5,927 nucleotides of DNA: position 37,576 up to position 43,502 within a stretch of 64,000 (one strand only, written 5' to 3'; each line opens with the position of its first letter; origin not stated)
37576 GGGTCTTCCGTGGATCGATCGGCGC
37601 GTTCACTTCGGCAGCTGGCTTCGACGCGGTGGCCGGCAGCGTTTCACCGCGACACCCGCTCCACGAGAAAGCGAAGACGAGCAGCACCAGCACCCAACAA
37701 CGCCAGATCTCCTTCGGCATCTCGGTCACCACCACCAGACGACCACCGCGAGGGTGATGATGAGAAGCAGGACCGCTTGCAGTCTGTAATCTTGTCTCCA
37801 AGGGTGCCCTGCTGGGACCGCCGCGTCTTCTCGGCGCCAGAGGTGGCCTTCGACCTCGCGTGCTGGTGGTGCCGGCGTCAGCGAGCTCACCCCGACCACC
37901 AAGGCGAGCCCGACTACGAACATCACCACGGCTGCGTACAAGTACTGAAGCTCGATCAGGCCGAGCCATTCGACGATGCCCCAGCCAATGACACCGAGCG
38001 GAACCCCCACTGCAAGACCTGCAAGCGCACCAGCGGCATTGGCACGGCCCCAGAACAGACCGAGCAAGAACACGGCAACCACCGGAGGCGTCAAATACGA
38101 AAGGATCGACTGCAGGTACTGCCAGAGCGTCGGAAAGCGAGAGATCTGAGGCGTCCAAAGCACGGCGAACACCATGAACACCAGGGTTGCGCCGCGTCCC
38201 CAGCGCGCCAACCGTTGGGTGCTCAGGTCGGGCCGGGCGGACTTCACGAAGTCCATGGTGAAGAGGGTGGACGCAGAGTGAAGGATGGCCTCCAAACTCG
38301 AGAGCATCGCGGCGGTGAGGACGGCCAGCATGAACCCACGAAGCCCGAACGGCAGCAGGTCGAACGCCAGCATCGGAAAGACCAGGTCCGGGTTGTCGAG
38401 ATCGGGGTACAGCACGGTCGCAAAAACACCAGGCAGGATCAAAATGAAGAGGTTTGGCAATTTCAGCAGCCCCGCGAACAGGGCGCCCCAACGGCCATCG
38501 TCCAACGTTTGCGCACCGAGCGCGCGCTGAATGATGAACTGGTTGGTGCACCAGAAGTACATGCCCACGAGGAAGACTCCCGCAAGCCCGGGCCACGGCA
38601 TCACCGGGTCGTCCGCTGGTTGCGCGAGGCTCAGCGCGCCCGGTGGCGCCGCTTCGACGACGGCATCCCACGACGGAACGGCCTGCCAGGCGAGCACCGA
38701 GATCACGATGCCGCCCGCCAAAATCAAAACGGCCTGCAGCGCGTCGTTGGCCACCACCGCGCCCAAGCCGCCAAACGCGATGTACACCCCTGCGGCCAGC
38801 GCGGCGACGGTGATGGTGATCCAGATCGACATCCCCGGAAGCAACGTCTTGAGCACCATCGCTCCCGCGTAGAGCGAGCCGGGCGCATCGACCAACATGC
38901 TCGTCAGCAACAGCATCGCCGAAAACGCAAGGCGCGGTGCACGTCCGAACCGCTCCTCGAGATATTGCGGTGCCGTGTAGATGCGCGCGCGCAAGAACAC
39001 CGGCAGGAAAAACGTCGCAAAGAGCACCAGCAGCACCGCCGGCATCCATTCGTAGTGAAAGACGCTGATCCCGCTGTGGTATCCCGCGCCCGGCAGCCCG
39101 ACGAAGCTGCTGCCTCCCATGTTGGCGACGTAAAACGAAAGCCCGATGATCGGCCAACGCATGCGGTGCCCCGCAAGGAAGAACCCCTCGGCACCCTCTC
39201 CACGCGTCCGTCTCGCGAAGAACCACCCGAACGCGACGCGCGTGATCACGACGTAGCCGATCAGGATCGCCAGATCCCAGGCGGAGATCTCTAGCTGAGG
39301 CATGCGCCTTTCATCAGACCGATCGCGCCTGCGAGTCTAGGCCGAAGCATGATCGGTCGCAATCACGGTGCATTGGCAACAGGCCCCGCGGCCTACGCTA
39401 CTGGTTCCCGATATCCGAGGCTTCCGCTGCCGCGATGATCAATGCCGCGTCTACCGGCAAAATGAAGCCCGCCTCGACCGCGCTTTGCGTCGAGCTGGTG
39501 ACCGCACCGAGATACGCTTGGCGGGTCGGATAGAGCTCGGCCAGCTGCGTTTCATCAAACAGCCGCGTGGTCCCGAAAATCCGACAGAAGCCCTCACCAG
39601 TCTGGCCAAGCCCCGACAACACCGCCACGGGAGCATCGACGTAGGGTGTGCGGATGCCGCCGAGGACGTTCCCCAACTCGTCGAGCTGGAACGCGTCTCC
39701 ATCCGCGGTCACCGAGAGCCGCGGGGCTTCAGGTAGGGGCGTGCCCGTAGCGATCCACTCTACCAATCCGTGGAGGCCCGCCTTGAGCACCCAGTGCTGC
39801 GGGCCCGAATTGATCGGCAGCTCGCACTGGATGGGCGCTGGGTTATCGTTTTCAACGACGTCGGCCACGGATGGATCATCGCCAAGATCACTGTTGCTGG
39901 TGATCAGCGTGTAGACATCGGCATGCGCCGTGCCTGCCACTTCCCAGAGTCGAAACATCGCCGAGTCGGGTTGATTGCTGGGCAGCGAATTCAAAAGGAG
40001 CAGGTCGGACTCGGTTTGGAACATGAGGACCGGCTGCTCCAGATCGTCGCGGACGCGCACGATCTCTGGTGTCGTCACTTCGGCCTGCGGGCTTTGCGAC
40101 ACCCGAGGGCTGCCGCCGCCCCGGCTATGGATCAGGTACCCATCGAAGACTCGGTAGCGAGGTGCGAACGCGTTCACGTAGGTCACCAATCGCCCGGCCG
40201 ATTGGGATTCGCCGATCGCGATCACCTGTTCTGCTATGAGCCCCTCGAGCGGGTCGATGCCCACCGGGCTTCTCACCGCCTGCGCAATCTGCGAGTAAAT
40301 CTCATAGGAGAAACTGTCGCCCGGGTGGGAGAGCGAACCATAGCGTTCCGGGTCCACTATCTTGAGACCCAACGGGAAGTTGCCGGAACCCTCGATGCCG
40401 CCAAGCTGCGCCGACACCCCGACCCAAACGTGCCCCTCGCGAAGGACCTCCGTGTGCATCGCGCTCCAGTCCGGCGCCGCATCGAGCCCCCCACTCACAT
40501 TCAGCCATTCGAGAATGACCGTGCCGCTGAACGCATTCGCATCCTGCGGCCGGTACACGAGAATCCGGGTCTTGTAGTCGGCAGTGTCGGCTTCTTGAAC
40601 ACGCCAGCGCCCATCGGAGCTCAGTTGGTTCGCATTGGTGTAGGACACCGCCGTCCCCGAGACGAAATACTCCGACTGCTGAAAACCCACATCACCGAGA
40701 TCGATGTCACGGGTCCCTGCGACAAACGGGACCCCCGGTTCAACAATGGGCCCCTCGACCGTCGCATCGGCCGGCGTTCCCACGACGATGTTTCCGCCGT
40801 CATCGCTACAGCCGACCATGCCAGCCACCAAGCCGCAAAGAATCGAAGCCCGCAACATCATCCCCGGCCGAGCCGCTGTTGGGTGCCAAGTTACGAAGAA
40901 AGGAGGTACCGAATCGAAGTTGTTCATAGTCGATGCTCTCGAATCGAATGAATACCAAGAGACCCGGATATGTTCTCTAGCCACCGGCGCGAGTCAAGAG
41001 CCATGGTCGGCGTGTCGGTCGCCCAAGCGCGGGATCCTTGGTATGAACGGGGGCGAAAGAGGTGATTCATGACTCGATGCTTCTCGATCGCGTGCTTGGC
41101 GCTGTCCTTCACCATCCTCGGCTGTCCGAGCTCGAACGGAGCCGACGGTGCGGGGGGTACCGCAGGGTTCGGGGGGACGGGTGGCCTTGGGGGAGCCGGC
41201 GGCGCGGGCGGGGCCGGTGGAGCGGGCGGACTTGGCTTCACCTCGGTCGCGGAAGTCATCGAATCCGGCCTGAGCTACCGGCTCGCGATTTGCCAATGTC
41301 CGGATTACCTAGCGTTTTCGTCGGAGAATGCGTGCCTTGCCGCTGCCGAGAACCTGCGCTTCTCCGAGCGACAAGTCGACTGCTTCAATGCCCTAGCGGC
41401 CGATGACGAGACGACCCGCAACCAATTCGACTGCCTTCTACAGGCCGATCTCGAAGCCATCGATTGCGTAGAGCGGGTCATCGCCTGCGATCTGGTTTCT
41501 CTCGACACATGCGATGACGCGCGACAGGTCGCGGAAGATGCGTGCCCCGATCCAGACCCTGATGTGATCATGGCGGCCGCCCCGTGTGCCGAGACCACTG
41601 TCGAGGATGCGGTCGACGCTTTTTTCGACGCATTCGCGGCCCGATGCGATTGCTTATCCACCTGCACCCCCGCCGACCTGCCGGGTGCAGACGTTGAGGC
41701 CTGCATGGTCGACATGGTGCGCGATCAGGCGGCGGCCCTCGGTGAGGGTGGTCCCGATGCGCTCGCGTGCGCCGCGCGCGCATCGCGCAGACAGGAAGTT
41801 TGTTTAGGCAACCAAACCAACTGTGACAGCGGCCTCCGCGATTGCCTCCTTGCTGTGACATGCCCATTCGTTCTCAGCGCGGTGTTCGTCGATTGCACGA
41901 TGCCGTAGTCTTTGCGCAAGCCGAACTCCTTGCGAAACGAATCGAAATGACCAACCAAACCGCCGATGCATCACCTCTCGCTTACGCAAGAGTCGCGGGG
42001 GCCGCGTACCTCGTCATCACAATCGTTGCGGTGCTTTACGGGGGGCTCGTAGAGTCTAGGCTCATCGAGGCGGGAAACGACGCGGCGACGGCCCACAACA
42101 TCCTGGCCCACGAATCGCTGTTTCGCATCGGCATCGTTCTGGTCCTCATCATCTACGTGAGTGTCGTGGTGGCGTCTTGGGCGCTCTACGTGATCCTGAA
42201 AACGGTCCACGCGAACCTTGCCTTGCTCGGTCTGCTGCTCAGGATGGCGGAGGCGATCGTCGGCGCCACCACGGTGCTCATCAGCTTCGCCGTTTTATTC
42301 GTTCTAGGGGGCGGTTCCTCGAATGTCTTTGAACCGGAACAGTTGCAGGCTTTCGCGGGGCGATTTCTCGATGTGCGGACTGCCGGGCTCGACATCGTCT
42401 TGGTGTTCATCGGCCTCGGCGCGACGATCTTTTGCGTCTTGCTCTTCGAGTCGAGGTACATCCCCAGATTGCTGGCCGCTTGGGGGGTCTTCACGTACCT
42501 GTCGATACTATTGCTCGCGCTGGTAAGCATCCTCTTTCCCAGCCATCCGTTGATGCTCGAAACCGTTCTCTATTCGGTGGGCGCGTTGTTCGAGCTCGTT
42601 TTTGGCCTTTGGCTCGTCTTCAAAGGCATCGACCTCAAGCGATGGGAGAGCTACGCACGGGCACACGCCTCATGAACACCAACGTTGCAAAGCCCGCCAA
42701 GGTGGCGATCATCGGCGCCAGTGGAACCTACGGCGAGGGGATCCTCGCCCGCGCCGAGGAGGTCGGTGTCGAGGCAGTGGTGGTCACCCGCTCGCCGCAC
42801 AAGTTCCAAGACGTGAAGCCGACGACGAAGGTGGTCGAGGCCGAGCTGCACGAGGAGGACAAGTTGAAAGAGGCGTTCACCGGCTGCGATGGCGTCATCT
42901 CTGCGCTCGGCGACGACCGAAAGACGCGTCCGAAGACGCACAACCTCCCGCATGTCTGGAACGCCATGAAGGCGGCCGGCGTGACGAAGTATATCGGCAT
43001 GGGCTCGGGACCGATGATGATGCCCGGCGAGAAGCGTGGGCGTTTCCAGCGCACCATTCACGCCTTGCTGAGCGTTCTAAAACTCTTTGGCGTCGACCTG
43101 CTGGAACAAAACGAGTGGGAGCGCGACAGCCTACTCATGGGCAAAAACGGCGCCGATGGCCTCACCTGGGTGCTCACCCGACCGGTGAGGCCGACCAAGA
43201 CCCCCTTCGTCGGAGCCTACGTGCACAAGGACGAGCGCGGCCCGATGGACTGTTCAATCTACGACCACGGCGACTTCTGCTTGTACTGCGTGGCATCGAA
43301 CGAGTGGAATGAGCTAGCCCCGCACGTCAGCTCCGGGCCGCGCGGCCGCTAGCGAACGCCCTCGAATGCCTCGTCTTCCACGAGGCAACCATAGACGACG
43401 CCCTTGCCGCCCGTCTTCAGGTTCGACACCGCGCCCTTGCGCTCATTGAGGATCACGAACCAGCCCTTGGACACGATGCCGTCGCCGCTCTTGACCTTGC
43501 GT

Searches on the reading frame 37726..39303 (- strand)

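Call 59: search_protein_families(library=pfam, proteins=[window:37726-39303:-], max_evalue=0.0001)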
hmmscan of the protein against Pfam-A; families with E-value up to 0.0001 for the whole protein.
window:37726-39303:- (525 aa): 1 family
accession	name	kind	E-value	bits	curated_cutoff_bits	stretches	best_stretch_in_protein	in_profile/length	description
PF00474.23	SSF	-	8.7e-69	232.8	22.8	1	41-433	1-406/406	Sodium:solute symporter family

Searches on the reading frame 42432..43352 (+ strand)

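Call 11: search_protein_families(library=pfam, proteins=[window:42432-43352:+], max_evalue=0.01)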
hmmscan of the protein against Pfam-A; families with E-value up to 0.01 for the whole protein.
window:42432-43352:+ (306 aa): 6 families
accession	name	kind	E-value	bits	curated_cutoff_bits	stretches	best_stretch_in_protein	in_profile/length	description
PF13460.12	NAD_binding_10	-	9.1e-18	65.2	27.2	1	95-270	1-161/184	NAD(P)H-binding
PF05368.20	NmrA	-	8.7e-08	32.5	27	1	90-188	4-103/298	NmrA-like family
PF01370.27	Epimerase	-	7.5e-05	22.7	20.9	1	92-192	2-115/240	NAD dependent epimerase/dehydratase family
PF01118.30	Semialdhyde_dh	-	0.00031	21.6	26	1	90-162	1-77/121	Semialdehyde dehydrogenase, NAD binding domain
PF01262.27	AlaDh_PNT_C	-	0.0012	18.8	23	1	74-159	12-100/214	Alanine dehydrogenase/PNT, C-terminal domain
PF01488.26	Shikimate_DH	-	0.0019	18.7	24.3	1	86-161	10-85/138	Shikimate / quinate 5-dehydrogenase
